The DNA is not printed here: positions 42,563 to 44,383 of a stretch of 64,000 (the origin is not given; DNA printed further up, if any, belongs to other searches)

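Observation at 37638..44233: Amidase - tungsten-type AOR - boxC - boxB arrangement with boxA missing: possible hybrid benzoyl-CoA pathway using AOR in place of BoxD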

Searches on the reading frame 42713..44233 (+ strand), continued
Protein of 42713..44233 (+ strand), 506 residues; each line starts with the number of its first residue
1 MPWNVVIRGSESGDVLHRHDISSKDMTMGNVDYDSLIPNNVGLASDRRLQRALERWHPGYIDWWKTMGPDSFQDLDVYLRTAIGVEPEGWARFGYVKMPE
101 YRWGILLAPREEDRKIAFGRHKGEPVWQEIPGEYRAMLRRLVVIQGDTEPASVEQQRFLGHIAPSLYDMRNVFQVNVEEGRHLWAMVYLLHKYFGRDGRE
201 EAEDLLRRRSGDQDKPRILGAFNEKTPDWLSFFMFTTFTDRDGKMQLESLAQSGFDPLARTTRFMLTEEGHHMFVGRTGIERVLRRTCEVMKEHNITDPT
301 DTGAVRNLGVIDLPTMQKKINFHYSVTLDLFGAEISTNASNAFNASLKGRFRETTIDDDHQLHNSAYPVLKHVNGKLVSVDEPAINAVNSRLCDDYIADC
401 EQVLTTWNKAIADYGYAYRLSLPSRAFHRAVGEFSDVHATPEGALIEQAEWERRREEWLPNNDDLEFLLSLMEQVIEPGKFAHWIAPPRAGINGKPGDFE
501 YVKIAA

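Call 31: find_encoding_contigs(protein=P0157, flank=10000, max_places=2)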
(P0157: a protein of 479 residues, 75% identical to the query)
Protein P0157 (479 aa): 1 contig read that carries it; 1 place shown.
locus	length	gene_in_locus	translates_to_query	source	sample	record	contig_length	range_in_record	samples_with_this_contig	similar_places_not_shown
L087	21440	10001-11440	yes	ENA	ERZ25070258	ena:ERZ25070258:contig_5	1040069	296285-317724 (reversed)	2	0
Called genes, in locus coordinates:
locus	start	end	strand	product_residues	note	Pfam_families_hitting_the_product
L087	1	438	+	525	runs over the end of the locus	PF00501:AMP-binding, PF13193:AMP-binding_C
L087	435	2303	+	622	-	PF01558:POR, PF01855:POR_N, PF17147:PFOR_II (faint)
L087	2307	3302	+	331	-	PF02775:TPP_enzyme_C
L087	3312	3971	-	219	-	PF13489:Methyltransf_23, PF08241:Methyltransf_11 (weak), PF08242:Methyltransf_12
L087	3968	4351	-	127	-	PF05899:Cupin_3, PF07883:Cupin_2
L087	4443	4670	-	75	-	-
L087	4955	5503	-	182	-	PF00484:Pro_CA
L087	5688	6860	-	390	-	PF09949:APP1_cat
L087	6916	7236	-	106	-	PF00111:Fer2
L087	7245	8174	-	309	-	PF13560:HTH_31 (weak), PF01381:HTH_3, PF13238:AAA_18 (weak), PF13671:AAA_33 (weak), PF01202:SKI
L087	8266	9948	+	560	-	PF00378:ECH_1, PF16113:ECH_2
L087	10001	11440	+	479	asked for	PF05138:PaaA_PaaC (faint)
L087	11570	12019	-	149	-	PF19315:MC_hydratase (faint), PF01575:MaoC_dehydratas, PF03061:4HBT (faint)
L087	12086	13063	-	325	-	PF00023:Ank (faint), PF13606:Ank_3 (faint), PF13637:Ank_4 (faint), PF12796:Ank_2, PF13857:Ank_5 (weak)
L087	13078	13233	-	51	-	-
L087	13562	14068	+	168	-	PF12973:Cupin_7 (weak)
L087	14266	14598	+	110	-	-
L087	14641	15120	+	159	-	PF12802:MarR_2 (weak), PF01047:MarR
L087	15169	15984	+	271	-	PF23441:SDR, PF00106:adh_short, PF08659:KR (weak), PF13561:adh_short_C2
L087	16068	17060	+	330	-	PF01063:Aminotran_4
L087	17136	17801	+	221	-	PF01810:LysE (weak), PF11139:SfLAP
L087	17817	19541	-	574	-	PF00149:Metallophos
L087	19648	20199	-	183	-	-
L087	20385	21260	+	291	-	PF01557:FAA_hydrolase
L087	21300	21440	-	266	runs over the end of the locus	PF14518:Haem_oxygenas_2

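Call 33: find_encoding_contigs(protein=P0163, flank=10000, max_places=1)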
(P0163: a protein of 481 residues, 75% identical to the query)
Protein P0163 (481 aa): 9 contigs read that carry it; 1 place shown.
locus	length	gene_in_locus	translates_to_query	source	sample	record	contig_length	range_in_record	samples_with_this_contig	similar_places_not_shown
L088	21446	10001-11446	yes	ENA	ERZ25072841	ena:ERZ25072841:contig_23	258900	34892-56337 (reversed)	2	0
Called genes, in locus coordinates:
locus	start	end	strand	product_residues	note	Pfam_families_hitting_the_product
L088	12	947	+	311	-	PF00753:Lactamase_B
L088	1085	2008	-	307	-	PF00903:Glyoxalase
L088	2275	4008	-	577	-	PF01039:Carboxyl_trans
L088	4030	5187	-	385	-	PF02771:Acyl-CoA_dh_N, PF02770:Acyl-CoA_dh_M, PF00441:Acyl-CoA_dh_1, PF08028:Acyl-CoA_dh_2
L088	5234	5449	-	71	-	PF00364:Biotin_lipoyl, PF01597:GCV_H (weak), PF25917:BSH_RND (faint), PF25919:BSH_CusB (faint), PF25973:BSH_CzcB (faint), PF25997:BSH_YhbJ (weak), PF25984:BSH_YknX (faint)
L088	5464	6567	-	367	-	PF03977:OAD_beta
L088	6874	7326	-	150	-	PF00903:Glyoxalase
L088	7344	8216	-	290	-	PF01381:HTH_3 (weak), PF13560:HTH_31, PF13238:AAA_18 (weak), PF01202:SKI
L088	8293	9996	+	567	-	PF00378:ECH_1, PF16113:ECH_2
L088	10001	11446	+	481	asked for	-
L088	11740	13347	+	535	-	PF00501:AMP-binding, PF13193:AMP-binding_C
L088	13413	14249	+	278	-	-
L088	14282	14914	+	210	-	PF00440:TetR_N, PF17932:TetR_C_24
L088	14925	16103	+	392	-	PF08933:PrnB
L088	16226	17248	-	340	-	PF00941:FAD_binding_5, PF03450:CO_deh_flav_C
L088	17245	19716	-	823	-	PF01315:Ald_Xan_dh_C, PF02738:MoCoBD_1, PF20256:MoCoBD_2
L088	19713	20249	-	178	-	PF13085:Fer2_3 (weak), PF00111:Fer2, PF01799:Fer2_2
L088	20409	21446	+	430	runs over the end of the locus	PF14535:AMP-binding_C_2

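Call 34: find_encoding_contigs(protein=P0215, flank=10000, max_places=1)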
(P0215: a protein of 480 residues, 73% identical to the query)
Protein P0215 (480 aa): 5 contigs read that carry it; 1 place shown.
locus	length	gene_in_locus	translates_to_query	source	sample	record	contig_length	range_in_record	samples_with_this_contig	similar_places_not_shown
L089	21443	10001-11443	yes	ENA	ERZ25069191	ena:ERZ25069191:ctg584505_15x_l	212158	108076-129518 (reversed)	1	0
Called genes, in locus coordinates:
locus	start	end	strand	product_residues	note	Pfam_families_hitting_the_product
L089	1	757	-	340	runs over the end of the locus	PF04909:Amidohydro_2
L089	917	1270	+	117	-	PF01909:NTP_transf_2, PF18765:Polbeta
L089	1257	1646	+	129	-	PF05168:HEPN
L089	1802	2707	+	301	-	PF20320:DUF6615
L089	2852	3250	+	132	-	-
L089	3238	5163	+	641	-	PF19313:DUF5916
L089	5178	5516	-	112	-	PF12797:Fer4_2 (faint), PF12837:Fer4_6 (faint), PF13237:Fer4_10 (faint), PF12838:Fer4_7 (weak), PF13484:Fer4_16 (faint), PF00037:Fer4 (weak), PF11953:DUF3470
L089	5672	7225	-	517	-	PF00501:AMP-binding, PF13193:AMP-binding_C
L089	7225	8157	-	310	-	PF13671:AAA_33 (faint), PF01381:HTH_3, PF13560:HTH_31, PF01202:SKI, PF13238:AAA_18 (weak)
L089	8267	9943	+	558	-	PF00378:ECH_1, PF16113:ECH_2 (weak)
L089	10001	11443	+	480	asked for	-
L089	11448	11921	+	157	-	PF16155:PnbB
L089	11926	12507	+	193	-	PF00111:Fer2, PF13085:Fer2_3 (faint), PF01799:Fer2_2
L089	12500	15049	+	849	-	PF01315:Ald_Xan_dh_C, PF02738:MoCoBD_1, PF20256:MoCoBD_2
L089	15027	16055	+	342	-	PF00941:FAD_binding_5, PF03450:CO_deh_flav_C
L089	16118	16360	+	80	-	PF04014:MazE_antitoxin (weak)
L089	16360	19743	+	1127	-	PF00176:SNF2-rel_dom, PF00270:DEAD (weak), PF04851:ResIII (weak), PF00271:Helicase_C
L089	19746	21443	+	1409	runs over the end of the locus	PF02384:N6_Mtase (weak), PF07669:Eco57I, PF20473:MmeI_Mtase, PF20466:MmeI_TRD (weak)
